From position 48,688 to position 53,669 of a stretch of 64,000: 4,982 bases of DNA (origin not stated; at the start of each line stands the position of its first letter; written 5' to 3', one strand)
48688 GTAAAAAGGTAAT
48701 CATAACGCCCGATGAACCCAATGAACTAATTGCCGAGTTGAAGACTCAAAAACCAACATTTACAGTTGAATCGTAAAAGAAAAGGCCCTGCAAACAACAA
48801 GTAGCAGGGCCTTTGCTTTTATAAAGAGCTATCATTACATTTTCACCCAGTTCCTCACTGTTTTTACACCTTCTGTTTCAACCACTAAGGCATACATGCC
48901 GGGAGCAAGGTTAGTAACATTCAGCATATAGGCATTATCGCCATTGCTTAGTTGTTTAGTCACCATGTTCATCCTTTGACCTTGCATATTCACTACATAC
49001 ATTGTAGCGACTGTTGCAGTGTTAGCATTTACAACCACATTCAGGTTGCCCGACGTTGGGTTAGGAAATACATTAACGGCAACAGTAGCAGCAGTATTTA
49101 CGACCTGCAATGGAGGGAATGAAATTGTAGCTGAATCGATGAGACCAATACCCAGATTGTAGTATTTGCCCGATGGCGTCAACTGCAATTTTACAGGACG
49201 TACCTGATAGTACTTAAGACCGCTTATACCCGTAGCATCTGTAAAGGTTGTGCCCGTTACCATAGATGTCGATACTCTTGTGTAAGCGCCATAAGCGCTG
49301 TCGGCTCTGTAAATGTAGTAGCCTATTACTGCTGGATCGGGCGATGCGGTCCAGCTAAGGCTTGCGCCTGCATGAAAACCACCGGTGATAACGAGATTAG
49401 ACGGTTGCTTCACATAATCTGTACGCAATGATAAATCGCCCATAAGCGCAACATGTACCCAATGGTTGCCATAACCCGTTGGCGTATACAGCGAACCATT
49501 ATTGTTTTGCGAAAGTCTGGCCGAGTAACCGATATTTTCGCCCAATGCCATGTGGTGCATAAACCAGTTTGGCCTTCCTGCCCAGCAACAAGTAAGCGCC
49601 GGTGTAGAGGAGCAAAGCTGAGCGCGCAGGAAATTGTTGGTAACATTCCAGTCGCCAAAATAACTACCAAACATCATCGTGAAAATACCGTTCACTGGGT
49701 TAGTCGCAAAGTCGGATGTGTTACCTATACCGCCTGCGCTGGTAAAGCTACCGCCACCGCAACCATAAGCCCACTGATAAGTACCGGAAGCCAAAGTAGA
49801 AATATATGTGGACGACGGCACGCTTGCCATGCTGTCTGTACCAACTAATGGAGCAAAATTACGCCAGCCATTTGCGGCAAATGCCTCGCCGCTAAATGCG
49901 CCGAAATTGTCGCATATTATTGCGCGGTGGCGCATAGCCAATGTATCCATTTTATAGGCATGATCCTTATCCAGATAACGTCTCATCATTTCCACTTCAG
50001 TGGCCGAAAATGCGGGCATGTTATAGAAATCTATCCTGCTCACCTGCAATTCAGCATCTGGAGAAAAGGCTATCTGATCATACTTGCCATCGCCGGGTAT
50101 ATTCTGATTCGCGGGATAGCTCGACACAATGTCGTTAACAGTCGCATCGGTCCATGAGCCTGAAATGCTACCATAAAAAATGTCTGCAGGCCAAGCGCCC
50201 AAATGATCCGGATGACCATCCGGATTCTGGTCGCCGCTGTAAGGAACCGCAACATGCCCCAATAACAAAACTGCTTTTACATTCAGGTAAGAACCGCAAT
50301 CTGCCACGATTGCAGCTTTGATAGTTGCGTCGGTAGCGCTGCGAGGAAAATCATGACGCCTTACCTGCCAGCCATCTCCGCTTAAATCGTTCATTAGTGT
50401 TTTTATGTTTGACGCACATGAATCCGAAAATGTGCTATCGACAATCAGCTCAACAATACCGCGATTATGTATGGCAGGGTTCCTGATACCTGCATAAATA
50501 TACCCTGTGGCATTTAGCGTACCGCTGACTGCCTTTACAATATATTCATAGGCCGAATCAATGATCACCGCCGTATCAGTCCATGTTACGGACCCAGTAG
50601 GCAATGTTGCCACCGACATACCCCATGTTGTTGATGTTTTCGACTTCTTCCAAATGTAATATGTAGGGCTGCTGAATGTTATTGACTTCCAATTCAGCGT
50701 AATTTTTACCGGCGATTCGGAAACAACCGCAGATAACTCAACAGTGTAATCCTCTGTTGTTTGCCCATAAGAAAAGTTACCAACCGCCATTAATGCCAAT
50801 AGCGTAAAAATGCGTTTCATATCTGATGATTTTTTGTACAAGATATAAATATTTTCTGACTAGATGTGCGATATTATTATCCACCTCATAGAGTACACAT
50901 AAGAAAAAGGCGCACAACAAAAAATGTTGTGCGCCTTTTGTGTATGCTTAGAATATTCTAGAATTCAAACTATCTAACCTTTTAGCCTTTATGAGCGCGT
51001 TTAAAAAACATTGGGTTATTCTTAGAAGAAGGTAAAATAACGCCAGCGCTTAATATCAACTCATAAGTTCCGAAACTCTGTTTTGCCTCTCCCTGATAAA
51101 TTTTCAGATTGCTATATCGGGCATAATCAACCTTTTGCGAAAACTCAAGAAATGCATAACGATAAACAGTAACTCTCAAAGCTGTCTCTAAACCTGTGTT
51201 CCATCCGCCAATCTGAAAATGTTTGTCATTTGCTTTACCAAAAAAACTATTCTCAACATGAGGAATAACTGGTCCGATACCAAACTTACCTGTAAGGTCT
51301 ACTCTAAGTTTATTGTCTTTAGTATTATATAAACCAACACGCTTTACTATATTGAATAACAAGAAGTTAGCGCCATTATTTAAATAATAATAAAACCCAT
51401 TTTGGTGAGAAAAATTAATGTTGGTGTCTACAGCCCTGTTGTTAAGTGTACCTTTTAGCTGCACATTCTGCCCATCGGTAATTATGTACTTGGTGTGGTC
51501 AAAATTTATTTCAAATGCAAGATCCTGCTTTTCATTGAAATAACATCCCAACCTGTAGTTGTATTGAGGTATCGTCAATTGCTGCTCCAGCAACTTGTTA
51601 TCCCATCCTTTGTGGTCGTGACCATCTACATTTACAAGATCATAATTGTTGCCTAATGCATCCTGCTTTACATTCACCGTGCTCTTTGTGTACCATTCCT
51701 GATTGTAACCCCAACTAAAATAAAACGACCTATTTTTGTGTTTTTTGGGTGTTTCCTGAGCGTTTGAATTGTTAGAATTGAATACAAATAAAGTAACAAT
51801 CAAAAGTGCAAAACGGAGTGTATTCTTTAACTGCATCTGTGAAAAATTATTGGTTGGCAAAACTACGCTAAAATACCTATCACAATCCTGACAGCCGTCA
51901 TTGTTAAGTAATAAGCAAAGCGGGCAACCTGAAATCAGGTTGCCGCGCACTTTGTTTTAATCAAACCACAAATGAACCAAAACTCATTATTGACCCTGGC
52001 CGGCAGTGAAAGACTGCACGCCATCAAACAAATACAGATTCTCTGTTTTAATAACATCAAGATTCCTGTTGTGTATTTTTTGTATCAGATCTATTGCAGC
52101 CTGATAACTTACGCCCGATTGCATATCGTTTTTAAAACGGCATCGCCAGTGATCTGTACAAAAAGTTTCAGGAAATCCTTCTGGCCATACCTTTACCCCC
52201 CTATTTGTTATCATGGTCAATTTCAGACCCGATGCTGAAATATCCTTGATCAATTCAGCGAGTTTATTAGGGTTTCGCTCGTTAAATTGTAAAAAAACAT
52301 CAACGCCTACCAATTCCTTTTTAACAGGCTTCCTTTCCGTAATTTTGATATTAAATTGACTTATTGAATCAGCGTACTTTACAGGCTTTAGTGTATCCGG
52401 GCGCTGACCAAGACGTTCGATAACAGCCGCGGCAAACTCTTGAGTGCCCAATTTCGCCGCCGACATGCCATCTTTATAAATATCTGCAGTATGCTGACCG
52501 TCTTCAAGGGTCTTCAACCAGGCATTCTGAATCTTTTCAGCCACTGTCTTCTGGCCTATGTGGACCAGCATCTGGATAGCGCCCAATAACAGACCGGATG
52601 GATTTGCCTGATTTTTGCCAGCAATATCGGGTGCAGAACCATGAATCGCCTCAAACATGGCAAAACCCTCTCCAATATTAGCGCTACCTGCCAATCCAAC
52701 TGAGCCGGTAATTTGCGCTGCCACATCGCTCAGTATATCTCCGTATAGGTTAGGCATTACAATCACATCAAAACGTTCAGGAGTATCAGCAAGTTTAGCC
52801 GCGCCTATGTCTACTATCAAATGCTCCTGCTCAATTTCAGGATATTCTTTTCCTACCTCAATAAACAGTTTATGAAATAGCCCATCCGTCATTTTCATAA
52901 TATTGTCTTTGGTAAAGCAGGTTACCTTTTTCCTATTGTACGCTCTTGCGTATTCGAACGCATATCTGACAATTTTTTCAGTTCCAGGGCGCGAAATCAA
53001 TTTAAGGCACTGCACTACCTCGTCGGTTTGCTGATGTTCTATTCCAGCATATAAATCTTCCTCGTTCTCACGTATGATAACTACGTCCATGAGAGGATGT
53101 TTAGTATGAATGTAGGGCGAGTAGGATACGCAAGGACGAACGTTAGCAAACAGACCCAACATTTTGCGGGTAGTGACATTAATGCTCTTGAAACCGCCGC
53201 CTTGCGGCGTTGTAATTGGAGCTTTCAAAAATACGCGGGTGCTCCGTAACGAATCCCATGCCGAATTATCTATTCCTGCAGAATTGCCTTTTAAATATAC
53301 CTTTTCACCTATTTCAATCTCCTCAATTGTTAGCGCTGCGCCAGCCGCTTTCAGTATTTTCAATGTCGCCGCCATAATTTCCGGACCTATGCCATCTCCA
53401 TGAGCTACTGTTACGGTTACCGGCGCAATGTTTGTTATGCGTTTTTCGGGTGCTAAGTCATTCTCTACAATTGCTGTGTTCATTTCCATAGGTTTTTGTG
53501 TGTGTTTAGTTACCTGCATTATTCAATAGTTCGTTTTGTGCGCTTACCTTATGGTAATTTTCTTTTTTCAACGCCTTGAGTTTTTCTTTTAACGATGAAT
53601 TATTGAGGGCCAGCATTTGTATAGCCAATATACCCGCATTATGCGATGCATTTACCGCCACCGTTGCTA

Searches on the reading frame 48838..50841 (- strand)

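Call 61: search_protein_families(library=pfam, proteins=[window:48838-50841:-], max_evalue=0.00001)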
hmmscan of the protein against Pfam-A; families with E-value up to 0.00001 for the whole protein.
window:48838-50841:- (668 aa): 1 family
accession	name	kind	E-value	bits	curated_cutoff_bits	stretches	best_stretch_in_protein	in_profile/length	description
PF18962.6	Por_Secre_tail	-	7.8e-11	42.6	27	1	591-662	1-70/75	Secretion system C-terminal sorting domain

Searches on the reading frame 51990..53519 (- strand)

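Call 61: search_protein_families(library=pfam, proteins=[window:51990-53519:-], max_evalue=0.00001)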
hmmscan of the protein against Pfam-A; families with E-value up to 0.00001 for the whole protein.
window:51990-53519:- (510 aa): 2 families
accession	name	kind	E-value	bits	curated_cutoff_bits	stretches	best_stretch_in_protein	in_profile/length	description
PF00180.25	Iso_dh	-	2.6e-95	320.1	27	1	35-366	1-348/348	Isocitrate/isopropylmalate dehydrogenase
PF18324.6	Isocitrate_DH_C_bact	-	3.6e-44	149.8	25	1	401-510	1-110/110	Bacterial isocitrate dehydrogenase, C-terminal domain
